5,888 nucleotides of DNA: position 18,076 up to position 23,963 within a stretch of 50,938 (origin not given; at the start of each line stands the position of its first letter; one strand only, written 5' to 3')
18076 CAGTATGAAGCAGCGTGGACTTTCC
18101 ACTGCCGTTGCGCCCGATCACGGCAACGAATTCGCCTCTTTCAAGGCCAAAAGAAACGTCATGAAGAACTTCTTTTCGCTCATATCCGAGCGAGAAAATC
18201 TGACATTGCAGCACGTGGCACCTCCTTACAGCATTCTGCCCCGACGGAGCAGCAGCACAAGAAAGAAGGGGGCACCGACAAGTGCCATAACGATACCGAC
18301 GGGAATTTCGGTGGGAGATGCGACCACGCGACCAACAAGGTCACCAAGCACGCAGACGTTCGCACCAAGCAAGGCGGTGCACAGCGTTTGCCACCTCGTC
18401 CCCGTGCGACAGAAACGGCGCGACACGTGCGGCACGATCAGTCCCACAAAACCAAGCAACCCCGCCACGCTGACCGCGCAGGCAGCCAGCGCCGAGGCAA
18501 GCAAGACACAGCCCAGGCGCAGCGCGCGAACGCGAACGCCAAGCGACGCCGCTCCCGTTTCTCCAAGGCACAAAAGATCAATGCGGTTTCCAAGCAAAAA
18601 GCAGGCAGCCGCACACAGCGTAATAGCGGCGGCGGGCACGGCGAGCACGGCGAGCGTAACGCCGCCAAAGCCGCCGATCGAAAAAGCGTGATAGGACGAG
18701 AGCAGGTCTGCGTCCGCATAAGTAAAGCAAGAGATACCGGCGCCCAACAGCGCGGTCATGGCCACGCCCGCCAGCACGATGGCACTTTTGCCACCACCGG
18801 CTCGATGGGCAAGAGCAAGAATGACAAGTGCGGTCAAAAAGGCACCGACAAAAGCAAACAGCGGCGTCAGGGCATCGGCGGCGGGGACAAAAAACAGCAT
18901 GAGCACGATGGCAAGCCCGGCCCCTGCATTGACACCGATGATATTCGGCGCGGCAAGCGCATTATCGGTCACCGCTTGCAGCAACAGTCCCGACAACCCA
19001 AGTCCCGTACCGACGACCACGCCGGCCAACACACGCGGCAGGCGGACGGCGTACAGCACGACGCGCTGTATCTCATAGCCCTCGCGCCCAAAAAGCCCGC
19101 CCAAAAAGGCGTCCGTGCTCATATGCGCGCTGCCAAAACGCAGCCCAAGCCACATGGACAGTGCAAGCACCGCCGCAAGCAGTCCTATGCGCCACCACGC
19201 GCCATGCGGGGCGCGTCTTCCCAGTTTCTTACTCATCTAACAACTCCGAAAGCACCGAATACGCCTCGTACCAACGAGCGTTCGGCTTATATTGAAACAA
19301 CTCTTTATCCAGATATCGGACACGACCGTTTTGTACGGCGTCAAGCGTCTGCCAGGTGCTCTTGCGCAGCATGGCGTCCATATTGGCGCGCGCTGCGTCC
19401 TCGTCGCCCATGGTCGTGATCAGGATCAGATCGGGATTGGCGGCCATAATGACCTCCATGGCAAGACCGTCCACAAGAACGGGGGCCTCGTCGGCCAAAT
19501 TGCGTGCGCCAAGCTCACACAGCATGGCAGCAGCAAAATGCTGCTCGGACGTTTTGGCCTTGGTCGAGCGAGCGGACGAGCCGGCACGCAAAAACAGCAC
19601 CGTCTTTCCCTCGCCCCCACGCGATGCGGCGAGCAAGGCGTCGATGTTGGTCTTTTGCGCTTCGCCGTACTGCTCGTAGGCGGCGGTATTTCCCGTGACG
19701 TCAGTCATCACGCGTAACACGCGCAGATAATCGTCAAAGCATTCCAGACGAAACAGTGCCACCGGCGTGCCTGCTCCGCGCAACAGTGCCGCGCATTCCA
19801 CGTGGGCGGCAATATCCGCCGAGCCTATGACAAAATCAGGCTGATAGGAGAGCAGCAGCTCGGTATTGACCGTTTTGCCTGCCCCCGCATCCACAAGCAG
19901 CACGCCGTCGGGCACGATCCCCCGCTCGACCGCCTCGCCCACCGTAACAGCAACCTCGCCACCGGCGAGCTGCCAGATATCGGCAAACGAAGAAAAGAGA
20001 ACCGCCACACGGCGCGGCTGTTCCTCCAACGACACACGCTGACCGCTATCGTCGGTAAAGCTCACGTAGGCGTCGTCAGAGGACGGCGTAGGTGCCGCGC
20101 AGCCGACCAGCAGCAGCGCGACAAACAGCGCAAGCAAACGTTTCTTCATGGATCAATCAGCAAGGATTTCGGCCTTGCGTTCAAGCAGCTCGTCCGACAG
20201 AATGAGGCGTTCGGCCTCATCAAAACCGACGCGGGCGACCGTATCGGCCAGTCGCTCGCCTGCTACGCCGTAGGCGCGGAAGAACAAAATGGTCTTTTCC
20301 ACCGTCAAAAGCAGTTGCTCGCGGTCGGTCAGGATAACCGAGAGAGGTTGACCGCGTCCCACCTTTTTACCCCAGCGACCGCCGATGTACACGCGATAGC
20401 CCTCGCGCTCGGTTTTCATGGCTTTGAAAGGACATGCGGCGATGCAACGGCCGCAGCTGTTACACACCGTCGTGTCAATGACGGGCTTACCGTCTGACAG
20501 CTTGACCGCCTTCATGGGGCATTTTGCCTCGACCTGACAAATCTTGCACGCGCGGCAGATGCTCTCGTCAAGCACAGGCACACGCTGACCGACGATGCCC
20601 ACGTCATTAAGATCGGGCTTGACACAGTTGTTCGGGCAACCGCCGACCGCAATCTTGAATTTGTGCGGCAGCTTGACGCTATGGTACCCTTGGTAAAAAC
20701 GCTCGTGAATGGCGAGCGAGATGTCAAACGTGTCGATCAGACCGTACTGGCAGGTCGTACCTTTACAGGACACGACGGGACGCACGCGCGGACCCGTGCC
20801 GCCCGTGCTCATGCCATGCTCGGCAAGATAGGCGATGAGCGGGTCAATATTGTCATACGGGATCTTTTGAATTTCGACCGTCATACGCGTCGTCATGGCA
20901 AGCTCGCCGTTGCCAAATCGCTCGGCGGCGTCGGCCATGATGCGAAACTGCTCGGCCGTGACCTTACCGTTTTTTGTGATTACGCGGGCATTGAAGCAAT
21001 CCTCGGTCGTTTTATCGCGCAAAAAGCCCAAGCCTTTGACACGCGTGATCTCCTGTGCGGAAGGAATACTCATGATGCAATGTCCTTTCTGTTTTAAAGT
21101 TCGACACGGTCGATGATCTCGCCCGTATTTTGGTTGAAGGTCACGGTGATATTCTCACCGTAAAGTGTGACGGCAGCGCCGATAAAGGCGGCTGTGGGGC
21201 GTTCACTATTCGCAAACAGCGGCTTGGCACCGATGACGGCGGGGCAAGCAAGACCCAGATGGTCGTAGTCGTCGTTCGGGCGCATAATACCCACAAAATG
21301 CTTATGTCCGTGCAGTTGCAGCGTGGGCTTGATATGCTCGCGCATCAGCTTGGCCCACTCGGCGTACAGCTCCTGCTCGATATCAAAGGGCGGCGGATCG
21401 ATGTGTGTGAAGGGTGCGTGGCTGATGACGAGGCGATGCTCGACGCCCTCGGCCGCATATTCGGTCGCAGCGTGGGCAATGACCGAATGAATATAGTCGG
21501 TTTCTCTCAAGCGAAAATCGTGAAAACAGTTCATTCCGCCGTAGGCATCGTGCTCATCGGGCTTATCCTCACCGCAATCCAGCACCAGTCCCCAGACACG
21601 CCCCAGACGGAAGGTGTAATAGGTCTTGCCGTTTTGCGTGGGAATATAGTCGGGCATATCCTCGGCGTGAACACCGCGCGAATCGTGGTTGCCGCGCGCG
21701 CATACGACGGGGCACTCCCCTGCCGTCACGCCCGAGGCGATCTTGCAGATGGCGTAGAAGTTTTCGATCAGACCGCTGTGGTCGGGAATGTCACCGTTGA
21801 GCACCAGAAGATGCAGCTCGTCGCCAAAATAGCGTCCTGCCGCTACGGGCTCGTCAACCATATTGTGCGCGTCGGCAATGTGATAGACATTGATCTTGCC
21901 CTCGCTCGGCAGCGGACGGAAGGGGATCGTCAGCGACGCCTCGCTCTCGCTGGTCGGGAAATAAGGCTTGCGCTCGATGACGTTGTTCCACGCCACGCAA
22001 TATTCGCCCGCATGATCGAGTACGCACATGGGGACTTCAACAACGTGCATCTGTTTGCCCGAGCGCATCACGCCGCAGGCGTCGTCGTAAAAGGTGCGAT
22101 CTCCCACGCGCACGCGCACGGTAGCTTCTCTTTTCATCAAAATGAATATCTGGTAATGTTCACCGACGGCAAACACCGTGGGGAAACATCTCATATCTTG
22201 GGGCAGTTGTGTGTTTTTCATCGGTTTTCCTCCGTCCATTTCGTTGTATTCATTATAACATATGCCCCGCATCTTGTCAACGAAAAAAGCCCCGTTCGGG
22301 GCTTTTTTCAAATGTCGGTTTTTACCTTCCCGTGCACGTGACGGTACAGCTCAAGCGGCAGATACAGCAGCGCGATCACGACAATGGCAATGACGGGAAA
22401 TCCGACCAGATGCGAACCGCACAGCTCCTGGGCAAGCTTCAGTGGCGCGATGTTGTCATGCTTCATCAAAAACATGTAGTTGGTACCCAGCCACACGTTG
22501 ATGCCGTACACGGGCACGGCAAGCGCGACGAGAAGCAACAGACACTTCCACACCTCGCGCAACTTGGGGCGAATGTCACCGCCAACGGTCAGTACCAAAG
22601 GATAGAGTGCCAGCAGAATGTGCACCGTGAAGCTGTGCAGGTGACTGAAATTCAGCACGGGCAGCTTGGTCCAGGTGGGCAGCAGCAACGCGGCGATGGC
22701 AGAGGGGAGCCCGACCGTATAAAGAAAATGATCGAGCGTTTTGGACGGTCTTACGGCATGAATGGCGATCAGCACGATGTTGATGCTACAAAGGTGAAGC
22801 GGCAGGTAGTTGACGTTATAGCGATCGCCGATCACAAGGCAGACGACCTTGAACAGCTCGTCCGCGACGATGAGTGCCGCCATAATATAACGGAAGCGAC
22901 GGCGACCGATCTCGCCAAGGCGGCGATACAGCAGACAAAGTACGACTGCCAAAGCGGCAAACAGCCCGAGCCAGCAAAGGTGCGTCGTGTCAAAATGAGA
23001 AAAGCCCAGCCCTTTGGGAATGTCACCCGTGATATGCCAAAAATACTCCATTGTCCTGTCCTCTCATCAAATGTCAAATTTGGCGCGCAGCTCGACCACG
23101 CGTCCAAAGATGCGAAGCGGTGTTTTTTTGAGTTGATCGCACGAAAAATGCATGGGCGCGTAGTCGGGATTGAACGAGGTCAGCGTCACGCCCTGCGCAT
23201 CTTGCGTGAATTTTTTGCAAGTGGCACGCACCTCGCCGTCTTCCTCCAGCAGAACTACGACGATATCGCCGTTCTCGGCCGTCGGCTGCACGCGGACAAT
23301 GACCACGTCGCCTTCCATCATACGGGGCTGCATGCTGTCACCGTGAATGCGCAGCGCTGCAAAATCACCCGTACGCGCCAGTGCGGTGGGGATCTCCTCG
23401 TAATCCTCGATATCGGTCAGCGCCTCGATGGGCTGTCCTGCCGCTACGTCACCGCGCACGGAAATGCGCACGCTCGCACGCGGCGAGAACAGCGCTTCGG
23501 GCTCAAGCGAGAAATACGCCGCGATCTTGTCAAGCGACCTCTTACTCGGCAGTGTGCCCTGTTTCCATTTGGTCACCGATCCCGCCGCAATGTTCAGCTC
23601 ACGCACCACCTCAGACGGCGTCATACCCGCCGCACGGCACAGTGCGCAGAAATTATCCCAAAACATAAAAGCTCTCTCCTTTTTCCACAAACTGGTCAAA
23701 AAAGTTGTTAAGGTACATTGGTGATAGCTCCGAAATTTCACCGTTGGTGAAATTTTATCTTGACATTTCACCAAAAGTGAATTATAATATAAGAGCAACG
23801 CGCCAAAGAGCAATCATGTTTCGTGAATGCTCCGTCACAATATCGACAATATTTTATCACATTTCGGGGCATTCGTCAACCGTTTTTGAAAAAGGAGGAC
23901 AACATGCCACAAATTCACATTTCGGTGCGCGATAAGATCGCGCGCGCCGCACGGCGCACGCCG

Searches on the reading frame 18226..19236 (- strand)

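Call 26: search_protein_families(library=pfam, proteins=[window:18226-19236:-], max_evalue=0.00001)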
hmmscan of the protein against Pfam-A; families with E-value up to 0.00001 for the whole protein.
window:18226-19236:- (336 aa): 1 family
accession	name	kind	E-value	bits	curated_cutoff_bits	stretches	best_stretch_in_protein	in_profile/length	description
PF01032.23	FecCD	-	4.8e-76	256.2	26.5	1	24-331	2-311/311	FecCD transport family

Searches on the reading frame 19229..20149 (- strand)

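Call 26: search_protein_families(library=pfam, proteins=[window:19229-20149:-], max_evalue=0.00001)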
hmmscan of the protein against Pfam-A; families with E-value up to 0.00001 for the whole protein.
window:19229-20149:- (306 aa): 1 family
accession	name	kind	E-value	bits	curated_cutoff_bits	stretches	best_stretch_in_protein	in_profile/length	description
PF01497.23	Peripla_BP_2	-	3.4e-23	82.7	27.5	1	48-283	1-234/235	Periplasmic binding protein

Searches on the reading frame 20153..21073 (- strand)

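Call 26: search_protein_families(library=pfam, proteins=[window:20153-21073:-], max_evalue=0.00001)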
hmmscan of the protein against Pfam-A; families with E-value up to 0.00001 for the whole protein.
window:20153-21073:- (306 aa): 5 families
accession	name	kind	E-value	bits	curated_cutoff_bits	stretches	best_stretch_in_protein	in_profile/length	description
PF01077.27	NIR_SIR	-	1.6e-28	99.6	27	1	94-291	2-150/158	Nitrite and sulphite reductase 4Fe-4S domain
PF03460.22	NIR_SIR_ferr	-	2.3e-14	53.3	24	1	23-85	6-68/69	Nitrite/Sulfite reductase ferredoxin-like half domain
PF13237.11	Fer4_10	-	5.1e-08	33.2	25.5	0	196-224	1-31/53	4Fe-4S dicluster domain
PF12797.12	Fer4_2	-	1.4e-06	28.4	24.5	0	196-216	2-22/22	4Fe-4S binding domain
PF00037.32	Fer4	-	9.6e-06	25.6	21.1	1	197-219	1-23/24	4Fe-4S binding domain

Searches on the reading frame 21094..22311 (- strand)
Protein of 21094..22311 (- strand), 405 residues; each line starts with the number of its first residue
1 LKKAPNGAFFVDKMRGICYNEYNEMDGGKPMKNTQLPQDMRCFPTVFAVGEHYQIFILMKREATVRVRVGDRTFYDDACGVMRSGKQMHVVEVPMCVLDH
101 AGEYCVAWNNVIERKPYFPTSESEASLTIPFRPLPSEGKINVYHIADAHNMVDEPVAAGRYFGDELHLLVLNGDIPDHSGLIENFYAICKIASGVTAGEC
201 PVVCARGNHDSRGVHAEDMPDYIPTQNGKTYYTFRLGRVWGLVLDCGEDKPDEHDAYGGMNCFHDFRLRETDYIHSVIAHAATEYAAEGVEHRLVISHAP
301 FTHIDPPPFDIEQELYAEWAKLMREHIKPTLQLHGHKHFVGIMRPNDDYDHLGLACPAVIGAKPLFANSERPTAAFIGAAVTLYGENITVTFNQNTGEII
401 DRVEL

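Call 26: search_protein_families(library=pfam, proteins=[window:21094-22311:-], max_evalue=0.00001)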
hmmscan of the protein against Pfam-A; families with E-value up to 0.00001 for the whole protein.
window:21094-22311:- (405 aa): 1 family
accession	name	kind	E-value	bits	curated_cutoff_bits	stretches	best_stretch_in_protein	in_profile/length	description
PF00149.33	Metallophos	-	7.6e-07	30.2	21.5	1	141-338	2-189/191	Calcineurin-like phosphoesterase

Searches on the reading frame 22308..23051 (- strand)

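Call 26: search_protein_families(library=pfam, proteins=[window:22308-23051:-], max_evalue=0.00001)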
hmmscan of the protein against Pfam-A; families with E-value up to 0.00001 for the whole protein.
window:22308-23051:- (247 aa): 1 family
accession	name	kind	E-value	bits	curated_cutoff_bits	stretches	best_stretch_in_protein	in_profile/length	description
PF14808.11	TMEM164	-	2.6e-42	145.2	25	1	20-230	2-217/217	TMEM164 family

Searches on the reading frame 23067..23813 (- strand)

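Call 26: search_protein_families(library=pfam, proteins=[window:23067-23813:-], max_evalue=0.00001)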
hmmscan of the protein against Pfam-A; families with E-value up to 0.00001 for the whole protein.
window:23067-23813:- (248 aa): 2 families
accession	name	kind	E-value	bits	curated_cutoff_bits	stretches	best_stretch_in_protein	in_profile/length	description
PF00717.28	Peptidase_S24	-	2.7e-26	92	23.3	1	121-240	4-116/116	Peptidase S24-like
PF13443.12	HTH_26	-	5.6e-06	27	22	0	58-109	5-58/63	Cro/C1-type HTH DNA-binding domain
